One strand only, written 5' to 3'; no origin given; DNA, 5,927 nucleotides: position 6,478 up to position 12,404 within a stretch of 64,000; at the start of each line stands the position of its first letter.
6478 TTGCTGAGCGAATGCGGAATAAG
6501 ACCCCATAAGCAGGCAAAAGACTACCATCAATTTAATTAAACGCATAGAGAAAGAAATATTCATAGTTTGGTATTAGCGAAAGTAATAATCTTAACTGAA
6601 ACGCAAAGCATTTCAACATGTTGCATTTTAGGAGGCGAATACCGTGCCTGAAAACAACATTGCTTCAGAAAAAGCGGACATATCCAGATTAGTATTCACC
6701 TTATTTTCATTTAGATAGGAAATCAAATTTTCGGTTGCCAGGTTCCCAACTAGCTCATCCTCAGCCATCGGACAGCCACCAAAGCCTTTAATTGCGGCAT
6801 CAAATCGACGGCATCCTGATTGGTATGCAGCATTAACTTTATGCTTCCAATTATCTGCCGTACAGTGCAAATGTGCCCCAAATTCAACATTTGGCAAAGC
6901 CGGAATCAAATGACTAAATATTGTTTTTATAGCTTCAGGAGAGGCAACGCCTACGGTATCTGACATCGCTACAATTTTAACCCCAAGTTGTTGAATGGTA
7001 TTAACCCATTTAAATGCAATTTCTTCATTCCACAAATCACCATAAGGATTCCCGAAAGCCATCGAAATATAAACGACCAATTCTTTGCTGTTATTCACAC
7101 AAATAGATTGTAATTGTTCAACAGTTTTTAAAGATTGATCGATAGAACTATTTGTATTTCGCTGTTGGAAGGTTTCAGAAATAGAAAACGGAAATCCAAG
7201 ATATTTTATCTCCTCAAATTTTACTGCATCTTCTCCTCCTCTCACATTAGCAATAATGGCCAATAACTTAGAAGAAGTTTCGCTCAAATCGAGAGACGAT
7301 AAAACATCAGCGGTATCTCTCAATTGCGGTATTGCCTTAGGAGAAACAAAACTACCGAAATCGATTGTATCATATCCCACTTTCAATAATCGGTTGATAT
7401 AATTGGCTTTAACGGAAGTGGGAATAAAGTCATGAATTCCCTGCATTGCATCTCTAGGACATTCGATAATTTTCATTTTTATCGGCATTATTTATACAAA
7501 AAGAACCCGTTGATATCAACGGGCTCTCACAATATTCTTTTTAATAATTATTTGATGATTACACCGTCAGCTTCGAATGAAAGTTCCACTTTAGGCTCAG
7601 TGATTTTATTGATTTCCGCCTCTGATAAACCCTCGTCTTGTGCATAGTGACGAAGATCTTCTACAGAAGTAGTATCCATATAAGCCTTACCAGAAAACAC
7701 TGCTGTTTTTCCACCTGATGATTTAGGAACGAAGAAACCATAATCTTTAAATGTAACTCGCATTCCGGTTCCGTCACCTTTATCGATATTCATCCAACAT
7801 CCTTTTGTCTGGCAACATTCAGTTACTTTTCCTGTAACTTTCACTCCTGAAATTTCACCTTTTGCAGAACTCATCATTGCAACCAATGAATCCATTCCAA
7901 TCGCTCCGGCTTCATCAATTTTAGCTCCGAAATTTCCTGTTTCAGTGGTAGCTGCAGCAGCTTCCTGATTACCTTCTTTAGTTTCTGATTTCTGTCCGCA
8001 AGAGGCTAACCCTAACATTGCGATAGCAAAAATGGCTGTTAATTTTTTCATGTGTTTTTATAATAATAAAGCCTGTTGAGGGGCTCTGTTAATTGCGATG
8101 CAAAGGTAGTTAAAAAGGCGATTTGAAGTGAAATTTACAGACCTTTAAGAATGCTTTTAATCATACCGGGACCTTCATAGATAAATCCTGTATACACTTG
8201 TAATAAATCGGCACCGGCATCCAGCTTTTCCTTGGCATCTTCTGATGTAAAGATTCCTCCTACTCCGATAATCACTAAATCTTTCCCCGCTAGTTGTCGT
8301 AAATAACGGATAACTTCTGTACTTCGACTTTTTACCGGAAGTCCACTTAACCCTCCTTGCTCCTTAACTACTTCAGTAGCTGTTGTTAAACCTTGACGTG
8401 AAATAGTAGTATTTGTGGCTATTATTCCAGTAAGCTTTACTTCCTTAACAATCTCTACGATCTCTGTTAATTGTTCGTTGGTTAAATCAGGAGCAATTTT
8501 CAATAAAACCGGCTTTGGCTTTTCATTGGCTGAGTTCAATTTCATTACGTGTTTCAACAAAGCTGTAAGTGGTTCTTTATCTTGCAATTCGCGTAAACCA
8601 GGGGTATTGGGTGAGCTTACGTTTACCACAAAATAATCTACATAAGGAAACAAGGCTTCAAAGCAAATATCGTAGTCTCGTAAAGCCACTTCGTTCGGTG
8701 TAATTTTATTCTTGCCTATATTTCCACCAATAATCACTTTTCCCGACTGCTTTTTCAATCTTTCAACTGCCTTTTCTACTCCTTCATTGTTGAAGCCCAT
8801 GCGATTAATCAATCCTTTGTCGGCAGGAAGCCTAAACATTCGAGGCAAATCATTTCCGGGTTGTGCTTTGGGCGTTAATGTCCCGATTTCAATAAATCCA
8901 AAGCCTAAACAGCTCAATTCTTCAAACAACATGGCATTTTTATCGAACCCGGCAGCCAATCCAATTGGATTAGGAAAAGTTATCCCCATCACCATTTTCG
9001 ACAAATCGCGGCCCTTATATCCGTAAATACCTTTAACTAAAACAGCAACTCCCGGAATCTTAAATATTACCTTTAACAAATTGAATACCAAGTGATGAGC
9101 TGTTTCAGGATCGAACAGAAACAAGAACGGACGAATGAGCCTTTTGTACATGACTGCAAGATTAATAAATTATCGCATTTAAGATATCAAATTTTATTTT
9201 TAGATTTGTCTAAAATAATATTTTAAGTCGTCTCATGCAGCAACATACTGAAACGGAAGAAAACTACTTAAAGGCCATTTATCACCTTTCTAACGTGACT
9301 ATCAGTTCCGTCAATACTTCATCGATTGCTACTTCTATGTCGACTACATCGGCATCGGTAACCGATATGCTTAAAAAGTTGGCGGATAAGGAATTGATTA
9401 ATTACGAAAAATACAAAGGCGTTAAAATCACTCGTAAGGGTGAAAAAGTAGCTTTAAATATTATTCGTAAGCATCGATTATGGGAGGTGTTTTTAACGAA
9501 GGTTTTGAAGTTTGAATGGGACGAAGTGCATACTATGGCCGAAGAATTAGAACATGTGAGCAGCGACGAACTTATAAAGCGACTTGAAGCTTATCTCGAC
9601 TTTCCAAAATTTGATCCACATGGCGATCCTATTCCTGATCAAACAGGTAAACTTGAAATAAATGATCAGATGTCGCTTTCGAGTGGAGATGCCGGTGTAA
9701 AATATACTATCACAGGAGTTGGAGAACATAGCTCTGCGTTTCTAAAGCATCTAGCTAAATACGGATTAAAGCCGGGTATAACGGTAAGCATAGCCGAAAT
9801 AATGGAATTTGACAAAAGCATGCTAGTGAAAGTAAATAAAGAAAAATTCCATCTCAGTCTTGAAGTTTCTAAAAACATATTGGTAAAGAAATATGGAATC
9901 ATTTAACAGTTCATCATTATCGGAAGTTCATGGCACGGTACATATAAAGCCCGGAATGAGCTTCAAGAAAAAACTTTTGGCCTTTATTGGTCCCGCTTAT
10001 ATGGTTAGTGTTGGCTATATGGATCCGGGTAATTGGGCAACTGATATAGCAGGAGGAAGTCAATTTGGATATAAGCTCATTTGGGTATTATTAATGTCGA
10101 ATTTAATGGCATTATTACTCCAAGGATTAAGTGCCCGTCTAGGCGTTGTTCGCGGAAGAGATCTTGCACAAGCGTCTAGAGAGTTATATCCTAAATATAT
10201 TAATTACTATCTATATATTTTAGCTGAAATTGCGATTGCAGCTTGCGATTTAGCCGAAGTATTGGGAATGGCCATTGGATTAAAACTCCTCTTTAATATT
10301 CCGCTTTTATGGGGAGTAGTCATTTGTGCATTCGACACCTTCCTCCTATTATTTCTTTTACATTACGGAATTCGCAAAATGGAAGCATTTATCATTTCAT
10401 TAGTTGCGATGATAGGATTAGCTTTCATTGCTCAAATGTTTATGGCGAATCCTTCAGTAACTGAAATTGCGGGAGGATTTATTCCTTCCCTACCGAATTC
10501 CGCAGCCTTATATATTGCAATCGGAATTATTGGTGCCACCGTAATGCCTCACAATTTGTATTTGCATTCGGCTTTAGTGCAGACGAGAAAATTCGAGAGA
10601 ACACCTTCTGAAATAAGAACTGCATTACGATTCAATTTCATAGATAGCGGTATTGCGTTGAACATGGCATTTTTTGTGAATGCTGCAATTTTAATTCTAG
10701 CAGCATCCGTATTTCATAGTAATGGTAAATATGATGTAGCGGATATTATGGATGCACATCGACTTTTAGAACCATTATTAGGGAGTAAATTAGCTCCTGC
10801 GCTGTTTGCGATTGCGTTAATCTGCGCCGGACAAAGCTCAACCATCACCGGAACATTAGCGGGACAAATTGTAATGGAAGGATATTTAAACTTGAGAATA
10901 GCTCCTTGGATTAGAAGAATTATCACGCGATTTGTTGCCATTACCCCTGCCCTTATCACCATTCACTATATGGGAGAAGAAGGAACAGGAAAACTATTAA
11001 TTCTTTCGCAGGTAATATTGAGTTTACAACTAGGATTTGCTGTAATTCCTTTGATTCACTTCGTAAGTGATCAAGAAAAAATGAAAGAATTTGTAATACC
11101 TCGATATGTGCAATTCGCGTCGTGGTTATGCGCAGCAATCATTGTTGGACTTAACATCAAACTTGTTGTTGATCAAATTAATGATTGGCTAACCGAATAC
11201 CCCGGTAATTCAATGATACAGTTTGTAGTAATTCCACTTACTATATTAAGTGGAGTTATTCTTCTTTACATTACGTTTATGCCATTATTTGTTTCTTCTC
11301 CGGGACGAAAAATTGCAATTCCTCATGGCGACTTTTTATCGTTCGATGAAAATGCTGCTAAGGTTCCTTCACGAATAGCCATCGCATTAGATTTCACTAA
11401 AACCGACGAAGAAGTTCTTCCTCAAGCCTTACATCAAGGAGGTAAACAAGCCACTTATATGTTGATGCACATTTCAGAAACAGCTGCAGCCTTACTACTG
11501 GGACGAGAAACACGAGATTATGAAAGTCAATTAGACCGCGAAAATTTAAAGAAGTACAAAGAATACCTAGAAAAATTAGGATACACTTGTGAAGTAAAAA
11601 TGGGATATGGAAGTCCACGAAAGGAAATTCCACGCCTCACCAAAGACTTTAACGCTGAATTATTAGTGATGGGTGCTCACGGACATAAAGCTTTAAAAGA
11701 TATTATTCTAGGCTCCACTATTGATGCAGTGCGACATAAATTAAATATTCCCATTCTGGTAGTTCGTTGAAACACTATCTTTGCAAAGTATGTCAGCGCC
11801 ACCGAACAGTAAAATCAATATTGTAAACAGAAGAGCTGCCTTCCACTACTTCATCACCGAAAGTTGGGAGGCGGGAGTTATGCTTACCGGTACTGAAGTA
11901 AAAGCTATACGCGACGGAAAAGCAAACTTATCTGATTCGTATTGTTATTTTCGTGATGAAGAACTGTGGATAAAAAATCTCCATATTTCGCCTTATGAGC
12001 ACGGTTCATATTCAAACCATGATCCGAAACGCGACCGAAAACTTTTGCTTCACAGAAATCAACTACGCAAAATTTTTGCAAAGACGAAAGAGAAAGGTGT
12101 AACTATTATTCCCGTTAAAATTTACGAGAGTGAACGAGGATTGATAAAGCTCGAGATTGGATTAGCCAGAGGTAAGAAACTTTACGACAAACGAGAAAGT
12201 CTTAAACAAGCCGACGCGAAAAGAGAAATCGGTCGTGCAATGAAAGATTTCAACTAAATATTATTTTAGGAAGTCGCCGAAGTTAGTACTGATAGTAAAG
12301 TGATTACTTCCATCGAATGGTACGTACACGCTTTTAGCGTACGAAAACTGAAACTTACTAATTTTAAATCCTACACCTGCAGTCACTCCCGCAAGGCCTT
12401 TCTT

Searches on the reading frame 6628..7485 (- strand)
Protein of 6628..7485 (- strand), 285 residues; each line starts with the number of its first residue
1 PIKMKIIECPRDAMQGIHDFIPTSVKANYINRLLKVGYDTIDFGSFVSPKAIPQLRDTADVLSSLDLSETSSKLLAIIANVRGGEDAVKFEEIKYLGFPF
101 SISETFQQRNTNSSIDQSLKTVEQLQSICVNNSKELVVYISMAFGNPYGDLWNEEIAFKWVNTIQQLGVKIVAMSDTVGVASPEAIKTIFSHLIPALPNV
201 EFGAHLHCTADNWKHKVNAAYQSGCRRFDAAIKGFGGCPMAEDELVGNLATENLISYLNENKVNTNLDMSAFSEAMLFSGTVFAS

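Call 61: search_protein_families(library=pfam, proteins=[window:6628-7485:-], max_evalue=0.00001)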
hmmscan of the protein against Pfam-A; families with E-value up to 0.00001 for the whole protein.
window:6628-7485:- (285 aa): 1 family
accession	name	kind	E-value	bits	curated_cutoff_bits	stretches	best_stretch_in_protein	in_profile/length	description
PF00682.25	HMGL-like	-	1.2e-21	77.7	29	1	10-275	9-256/260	HMGL-like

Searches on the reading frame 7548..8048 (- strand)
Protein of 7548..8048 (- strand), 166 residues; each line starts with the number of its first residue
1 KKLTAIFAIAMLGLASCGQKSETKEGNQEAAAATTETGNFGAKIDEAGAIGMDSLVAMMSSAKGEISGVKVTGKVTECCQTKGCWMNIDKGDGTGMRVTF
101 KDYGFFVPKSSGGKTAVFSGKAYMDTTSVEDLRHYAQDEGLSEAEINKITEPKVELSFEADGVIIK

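Call 61: search_protein_families(library=pfam, proteins=[window:7548-8048:-], max_evalue=0.00001)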
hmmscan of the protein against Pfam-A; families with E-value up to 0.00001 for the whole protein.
window:7548-8048:- (166 aa): 1 family
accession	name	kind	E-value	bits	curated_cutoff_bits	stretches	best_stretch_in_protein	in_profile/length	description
PF16267.10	DUF4920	-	3.6e-32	110.7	25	1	68-143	12-87/87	Domain of unknown function (DUF4920)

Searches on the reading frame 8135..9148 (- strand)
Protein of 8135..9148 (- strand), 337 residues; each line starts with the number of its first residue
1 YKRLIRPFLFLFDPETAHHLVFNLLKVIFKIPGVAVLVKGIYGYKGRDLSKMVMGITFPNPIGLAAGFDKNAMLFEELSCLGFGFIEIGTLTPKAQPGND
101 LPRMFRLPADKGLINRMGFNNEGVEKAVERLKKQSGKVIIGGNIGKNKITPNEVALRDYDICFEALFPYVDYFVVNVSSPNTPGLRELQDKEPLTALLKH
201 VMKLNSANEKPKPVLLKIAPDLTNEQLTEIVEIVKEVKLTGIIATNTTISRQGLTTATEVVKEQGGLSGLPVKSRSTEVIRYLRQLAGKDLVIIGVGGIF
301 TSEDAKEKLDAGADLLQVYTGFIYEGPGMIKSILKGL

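Call 61: search_protein_families(library=pfam, proteins=[window:8135-9148:-], max_evalue=0.00001)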
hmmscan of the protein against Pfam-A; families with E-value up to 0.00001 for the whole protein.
window:8135-9148:- (337 aa): 1 family
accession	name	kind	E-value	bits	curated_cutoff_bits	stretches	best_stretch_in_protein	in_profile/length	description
PF01180.27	DHO_dh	-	3.6e-86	289.4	27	1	49-337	2-287/291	Dihydroorotate dehydrogenase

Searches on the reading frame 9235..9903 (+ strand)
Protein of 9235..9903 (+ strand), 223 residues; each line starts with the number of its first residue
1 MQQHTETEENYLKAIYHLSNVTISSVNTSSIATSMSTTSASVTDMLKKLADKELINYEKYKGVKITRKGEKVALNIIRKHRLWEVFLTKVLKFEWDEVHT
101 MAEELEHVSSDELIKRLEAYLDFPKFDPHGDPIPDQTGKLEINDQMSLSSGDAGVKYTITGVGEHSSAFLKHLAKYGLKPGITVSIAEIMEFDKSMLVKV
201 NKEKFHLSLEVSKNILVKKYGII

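Call 61: search_protein_families(library=pfam, proteins=[window:9235-9903:+], max_evalue=0.00001)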
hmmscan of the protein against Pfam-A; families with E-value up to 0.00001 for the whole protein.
window:9235-9903:+ (223 aa): 4 families
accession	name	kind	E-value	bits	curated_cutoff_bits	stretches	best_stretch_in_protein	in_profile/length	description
PF02742.21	Fe_dep_repr_C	-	1.8e-32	111.6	27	1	66-135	1-70/70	Iron dependent repressor, metal binding and dimerisation domain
PF01325.25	Fe_dep_repress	-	1.6e-14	54.2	26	1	5-63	3-60/60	Iron dependent repressor, N-terminal DNA binding domain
PF04023.20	FeoA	-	2.1e-10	41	23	1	146-218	1-73/74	FeoA domain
PF01047.28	MarR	-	1.8e-06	28.1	24.6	1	7-56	4-48/59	MarR family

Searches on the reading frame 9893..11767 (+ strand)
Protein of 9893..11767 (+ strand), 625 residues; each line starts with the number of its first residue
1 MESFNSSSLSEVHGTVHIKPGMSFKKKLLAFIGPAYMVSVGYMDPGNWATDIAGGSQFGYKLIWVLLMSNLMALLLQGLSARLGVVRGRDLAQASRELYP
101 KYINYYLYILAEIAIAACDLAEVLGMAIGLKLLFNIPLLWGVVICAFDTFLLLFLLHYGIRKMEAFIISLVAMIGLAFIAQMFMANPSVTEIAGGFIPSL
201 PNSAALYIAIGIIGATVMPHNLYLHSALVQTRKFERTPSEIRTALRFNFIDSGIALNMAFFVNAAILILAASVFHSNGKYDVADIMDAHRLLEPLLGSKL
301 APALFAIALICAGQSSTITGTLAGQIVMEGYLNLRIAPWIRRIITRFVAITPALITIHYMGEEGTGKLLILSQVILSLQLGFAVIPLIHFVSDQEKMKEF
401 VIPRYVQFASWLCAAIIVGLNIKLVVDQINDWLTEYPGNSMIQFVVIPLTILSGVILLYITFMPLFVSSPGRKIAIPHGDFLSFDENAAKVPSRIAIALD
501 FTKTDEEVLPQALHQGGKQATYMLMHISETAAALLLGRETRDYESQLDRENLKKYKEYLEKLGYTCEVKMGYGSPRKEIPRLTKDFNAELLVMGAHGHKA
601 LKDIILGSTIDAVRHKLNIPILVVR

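Call 62: search_protein_families(library=pfam, proteins=[window:9893-11767:+], max_evalue=0.00001)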
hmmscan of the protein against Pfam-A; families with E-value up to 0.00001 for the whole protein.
window:9893-11767:+ (625 aa): 2 families
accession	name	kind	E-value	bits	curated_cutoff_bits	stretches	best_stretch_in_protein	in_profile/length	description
PF01566.24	Nramp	-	5.5e-134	447.2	29.8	1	48-402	1-355/357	Natural resistance-associated macrophage protein-like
PF00582.32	Usp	-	6.2e-20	72.6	24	1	494-625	4-141/141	Universal stress protein family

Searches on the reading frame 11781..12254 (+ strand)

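Call 62: search_protein_families(library=pfam, proteins=[window:11781-12254:+], max_evalue=0.00001)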
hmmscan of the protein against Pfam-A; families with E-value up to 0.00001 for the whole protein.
window:11781-12254:+ (158 aa): 1 family
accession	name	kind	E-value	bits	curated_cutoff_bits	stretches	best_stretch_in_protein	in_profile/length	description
PF01668.23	SmpB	-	1.4e-59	200.6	27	1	14-155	2-142/143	SmpB protein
